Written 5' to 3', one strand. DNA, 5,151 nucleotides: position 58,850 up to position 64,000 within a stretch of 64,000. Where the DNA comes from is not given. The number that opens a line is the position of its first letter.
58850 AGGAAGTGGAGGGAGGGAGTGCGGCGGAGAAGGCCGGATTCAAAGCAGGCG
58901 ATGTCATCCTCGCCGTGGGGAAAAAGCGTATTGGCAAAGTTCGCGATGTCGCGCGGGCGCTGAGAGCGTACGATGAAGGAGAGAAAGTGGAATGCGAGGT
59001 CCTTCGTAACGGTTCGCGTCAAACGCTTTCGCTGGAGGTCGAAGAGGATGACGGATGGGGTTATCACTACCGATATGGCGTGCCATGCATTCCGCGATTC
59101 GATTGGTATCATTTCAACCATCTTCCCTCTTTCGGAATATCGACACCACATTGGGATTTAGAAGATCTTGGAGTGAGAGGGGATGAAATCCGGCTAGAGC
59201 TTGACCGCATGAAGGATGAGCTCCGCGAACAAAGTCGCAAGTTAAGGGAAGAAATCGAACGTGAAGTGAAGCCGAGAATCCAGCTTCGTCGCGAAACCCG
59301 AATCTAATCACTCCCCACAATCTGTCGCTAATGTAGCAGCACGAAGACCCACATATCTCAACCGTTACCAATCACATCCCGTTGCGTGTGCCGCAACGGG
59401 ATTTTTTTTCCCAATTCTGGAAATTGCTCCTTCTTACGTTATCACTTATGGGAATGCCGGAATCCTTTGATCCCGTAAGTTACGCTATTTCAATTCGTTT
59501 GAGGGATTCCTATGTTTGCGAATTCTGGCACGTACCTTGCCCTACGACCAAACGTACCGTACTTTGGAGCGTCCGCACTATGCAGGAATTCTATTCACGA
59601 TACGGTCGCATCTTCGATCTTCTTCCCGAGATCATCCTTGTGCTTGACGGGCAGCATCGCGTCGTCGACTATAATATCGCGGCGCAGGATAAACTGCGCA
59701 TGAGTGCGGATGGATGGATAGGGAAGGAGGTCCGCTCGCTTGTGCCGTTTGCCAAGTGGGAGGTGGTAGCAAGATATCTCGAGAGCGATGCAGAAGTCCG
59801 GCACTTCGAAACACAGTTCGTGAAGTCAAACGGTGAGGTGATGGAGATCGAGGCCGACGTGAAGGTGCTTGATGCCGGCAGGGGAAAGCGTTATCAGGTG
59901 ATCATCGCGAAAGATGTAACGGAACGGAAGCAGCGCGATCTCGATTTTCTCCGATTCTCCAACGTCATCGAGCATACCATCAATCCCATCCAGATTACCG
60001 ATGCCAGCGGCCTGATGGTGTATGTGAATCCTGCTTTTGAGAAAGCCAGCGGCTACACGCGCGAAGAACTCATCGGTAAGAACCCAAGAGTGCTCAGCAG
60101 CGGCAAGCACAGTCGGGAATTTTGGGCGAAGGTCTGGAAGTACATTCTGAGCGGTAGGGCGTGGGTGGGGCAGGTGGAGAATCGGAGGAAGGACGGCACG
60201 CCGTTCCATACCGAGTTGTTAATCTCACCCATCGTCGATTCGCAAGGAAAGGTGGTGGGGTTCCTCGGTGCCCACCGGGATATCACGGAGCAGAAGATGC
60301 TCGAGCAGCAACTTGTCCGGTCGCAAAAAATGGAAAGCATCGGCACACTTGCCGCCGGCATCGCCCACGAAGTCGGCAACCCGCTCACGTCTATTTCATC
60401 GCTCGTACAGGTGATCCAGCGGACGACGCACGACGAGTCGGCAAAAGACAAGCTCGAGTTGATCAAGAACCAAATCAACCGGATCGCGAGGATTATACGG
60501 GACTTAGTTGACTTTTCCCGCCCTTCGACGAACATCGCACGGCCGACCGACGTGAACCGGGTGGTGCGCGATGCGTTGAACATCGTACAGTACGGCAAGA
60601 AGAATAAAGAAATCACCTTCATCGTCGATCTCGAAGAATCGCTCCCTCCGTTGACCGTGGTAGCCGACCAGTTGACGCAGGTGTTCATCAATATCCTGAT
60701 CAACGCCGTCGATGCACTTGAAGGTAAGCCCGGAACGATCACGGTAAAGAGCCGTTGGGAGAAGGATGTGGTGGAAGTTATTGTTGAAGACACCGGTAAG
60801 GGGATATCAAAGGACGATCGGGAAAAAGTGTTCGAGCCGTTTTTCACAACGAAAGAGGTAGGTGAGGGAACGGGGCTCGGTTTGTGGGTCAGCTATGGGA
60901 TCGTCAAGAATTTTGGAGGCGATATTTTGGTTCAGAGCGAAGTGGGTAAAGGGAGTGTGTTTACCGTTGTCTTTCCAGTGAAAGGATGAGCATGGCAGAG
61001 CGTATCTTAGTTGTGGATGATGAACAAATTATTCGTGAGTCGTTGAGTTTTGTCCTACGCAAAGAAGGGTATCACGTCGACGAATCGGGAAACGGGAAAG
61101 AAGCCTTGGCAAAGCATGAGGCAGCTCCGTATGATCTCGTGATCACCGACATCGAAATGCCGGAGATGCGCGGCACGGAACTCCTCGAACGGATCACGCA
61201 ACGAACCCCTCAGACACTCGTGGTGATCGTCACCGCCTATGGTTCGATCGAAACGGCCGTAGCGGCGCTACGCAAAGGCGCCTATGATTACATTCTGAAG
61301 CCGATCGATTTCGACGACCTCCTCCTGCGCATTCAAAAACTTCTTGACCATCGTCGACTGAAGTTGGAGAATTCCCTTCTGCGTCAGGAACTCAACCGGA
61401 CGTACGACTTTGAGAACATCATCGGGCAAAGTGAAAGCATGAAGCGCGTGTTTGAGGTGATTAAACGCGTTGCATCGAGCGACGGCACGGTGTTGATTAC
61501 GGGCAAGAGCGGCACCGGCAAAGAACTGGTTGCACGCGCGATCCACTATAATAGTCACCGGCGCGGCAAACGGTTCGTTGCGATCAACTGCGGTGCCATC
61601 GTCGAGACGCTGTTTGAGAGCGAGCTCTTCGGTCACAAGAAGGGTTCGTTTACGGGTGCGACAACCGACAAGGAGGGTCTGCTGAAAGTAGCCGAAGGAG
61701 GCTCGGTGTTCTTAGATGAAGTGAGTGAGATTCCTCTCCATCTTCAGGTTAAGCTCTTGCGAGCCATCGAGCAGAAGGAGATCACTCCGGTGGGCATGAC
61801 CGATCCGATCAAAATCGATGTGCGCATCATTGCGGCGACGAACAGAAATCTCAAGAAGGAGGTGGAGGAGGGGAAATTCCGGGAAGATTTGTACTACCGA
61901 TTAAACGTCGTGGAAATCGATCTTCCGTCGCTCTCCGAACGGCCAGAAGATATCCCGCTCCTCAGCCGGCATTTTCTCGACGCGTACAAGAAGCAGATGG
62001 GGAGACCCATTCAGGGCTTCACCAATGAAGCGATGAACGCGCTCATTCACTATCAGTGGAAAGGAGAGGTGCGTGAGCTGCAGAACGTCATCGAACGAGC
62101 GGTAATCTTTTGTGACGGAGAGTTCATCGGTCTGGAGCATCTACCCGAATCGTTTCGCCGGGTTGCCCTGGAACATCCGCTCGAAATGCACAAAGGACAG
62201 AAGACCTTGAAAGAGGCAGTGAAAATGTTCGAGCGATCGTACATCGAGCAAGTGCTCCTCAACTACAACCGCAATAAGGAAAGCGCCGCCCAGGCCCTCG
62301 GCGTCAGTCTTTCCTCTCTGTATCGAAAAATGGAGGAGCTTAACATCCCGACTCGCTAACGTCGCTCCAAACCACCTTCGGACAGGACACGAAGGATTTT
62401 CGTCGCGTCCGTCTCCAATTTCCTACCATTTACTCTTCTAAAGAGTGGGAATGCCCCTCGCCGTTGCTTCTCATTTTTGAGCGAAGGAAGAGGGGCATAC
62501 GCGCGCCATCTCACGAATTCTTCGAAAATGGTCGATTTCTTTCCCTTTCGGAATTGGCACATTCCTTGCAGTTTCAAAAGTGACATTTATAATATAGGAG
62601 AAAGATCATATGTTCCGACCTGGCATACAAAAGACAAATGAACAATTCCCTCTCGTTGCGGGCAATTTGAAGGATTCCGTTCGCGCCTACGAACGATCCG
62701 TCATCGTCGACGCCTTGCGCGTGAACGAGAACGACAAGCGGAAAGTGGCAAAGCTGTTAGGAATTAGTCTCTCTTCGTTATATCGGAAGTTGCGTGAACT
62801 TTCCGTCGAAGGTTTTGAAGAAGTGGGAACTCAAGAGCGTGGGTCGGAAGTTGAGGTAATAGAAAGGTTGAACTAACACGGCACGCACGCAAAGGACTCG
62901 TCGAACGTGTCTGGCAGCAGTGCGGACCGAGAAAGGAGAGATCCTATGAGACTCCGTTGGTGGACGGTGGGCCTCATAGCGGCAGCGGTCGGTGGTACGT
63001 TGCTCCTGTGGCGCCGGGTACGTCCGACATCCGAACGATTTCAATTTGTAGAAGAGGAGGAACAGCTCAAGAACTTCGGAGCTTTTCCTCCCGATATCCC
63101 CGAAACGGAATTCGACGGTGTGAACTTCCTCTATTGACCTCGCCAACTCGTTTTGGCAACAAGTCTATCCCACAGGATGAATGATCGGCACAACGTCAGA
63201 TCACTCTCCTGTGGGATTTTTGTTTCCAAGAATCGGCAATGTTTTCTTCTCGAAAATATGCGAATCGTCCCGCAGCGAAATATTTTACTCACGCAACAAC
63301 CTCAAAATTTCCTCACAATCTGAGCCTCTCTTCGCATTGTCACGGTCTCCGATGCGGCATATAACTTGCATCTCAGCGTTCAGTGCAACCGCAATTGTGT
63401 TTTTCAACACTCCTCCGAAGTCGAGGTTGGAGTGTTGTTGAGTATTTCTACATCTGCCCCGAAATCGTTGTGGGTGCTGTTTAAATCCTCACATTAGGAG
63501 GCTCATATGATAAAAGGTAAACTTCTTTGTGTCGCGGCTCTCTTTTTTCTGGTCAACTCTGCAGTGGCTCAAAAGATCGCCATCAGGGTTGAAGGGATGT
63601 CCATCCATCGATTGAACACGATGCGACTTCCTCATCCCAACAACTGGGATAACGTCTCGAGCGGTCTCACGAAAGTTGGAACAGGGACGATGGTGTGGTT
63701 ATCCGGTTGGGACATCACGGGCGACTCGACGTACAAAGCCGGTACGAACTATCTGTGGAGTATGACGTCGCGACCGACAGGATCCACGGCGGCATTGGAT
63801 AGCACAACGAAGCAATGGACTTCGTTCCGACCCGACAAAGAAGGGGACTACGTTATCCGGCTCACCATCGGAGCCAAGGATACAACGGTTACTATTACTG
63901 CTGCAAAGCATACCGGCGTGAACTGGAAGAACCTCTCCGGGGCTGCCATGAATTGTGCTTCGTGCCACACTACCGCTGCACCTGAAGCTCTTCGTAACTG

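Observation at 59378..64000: Sigma-54 regulon island: an autoregulated PAS-kinase/NtrC-like pair, a sigma-54-driven stand-alone copy of the activator's own DNA-binding domain, and a secreted cytochrome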

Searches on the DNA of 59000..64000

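Call 66: search_rna_families(source=window, start=59000, end=64000, threshold=evalue, max_evalue=1)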
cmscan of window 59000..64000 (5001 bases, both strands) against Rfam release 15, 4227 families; matches with E-value up to 1: 0.
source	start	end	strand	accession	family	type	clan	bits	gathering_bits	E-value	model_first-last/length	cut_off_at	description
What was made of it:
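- Tried and rejected: Rfam gave no hits in 59000-64000 (call 66).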
